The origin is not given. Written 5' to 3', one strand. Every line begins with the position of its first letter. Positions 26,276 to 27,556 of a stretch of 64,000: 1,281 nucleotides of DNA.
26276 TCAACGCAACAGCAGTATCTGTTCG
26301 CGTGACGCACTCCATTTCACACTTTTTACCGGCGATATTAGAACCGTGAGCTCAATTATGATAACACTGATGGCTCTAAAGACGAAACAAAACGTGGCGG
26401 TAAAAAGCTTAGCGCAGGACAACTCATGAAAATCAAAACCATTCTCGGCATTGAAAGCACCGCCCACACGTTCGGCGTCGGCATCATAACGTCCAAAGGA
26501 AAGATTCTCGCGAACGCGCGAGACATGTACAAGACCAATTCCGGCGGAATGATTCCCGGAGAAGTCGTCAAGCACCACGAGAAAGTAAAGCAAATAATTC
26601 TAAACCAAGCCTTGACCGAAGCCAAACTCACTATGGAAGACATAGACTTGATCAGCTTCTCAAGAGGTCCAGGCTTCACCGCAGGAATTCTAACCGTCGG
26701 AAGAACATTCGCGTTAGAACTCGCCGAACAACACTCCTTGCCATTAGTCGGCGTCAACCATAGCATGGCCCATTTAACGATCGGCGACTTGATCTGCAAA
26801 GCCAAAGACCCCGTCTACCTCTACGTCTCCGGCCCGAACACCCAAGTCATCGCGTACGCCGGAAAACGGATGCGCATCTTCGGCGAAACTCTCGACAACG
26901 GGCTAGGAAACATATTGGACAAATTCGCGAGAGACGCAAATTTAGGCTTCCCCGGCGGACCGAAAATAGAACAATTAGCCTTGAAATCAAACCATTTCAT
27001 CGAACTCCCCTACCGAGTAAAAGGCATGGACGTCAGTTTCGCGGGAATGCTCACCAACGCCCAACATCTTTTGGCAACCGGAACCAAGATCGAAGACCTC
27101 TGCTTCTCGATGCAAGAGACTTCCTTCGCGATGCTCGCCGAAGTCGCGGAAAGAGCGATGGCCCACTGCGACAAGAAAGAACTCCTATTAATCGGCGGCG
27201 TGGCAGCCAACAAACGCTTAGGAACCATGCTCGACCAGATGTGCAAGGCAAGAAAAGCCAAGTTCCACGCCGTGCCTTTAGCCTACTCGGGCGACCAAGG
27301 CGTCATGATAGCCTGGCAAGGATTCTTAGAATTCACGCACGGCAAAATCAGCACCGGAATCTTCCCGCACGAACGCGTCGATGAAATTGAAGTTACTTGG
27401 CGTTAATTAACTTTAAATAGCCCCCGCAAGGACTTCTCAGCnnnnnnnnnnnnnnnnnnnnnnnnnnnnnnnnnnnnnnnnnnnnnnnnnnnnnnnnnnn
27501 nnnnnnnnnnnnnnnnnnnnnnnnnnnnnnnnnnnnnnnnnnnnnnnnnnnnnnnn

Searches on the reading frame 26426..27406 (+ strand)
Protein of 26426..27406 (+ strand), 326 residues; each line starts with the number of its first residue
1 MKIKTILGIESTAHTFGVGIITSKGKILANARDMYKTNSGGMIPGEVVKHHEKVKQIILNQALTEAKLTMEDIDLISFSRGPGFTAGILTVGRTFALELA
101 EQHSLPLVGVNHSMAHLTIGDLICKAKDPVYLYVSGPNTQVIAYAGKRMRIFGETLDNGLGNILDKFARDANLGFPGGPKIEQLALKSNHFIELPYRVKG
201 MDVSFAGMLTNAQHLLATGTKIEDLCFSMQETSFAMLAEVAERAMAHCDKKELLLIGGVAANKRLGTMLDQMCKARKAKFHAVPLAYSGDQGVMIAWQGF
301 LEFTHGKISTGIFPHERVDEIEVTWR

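Call 80: find_homologous_proteins(query=window:26426-27406:+, max_evalue=1e-50)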
Query window:26426-27406:+ (326 aa): 7926 proteins with E <= 1e-50 among 8000 candidates; the best 120 are listed.
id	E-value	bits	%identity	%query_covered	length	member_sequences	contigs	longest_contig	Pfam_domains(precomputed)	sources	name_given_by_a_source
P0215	2.9e-215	731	100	100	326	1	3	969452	PF00814.32,PF22521.3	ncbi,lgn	-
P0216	1.7e-165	568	80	100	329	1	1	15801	PF00814.32,PF22521.3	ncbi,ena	-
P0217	2.3e-165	568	78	100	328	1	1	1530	PF00814.32,PF22521.3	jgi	jgi:glycoprotease/Kae1 family metallohydrolase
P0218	6.2e-161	553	75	98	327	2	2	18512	PF00814.32,PF22521.3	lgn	-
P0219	2.3e-159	548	76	99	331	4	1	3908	PF00814.32,PF22521.3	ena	-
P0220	3.3e-157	541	74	98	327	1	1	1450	PF00814.32,PF22521.3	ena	-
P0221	6.0e-157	540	75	99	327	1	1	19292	PF00814.32,PF22521.3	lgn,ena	-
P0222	1.1e-153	529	73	99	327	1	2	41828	PF00814.32,PF22521.3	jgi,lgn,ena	-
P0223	1.7e-150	519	72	99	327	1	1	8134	PF00814.32,PF22521.3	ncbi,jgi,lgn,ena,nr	ncbi:MAG TPA: KEOPS complex N(6)-L-threonylcarbamoyladenine synthase Kae1 [Candidatus Binatia bacter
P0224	2.6e-147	508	72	99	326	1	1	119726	PF00814.32,PF22521.3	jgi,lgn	jgi:glycoprotease/Kae1 family metallohydrolase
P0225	1.3e-145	503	71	99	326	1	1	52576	PF00814.32,PF22521.3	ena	-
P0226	3.2e-143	495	70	99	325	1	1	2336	PF00814.32,PF22521.3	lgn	-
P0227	7.1e-143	494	70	99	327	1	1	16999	PF00814.32,PF22521.3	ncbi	-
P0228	8.6e-143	493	70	98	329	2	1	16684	PF00814.32,PF22521.3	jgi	jgi:N6-L-threonylcarbamoyladenine synthase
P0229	3.3e-142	491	68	100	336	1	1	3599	PF00814.32,PF22521.3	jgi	jgi:universal protein Kae1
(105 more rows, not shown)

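Call 81: find_encoding_contigs(protein=P0216, flank=10000, max_places=3)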
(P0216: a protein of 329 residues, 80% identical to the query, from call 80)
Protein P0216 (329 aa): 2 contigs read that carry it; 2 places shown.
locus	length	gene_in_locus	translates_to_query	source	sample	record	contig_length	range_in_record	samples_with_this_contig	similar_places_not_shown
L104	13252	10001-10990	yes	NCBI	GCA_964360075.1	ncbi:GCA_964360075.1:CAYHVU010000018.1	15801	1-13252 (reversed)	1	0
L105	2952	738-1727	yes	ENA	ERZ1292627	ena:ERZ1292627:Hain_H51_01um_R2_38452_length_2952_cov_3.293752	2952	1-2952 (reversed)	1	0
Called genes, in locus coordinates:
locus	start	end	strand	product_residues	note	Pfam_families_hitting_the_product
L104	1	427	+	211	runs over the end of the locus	PF12705:PDDEXK_1 (weak)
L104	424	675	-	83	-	PF05016:ParE_toxin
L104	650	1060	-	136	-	-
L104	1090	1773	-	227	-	-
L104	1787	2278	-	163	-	-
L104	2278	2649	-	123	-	-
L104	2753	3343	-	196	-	-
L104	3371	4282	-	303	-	PF14257:DUF4349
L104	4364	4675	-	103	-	-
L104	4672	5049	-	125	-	-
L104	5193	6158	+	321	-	-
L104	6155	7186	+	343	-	-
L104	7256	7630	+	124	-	-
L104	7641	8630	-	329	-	PF13828:DUF4190, PF14247:DUF4344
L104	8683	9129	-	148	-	-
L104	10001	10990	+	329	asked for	PF00814:TsaD, PF22521:HypF_C_2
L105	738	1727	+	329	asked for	PF00814:TsaD, PF22521:HypF_C_2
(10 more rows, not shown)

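Call 82: find_encoding_contigs(protein=P0218, flank=10000, max_places=3)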
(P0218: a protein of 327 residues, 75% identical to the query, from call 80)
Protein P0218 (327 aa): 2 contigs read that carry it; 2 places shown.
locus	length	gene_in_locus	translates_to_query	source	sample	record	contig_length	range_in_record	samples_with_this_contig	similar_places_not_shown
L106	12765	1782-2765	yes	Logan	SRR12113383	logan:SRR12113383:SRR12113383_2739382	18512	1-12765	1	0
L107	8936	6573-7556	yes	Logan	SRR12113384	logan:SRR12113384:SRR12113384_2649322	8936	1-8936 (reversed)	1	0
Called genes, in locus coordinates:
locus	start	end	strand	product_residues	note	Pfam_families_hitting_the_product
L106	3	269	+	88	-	?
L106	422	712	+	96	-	PF26688:RHH_12 (weak)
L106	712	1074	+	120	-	PF01850:PIN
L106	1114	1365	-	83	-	-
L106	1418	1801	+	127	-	-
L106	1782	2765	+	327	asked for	PF00814:TsaD, PF22521:HypF_C_2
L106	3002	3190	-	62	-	-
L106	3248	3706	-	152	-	-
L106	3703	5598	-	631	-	PF20030:bpMoxR (faint), PF01078:Mg_chelatase, PF05496:RuvB_N (faint), PF00004:AAA (faint), PF00158:Sigma54_activat, PF20436:LonB_AAA-LID, PF05362:Lon_C, PF13541:ChlI, +2 more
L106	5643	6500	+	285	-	-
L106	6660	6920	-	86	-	-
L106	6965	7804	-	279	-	PF12705:PDDEXK_1, PF01930:Cas_Cas4 (weak)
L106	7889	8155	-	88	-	PF10049:DUF2283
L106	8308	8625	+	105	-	-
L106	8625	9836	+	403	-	PF01970:TctA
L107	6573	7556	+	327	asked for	PF00814:TsaD, PF22521:HypF_C_2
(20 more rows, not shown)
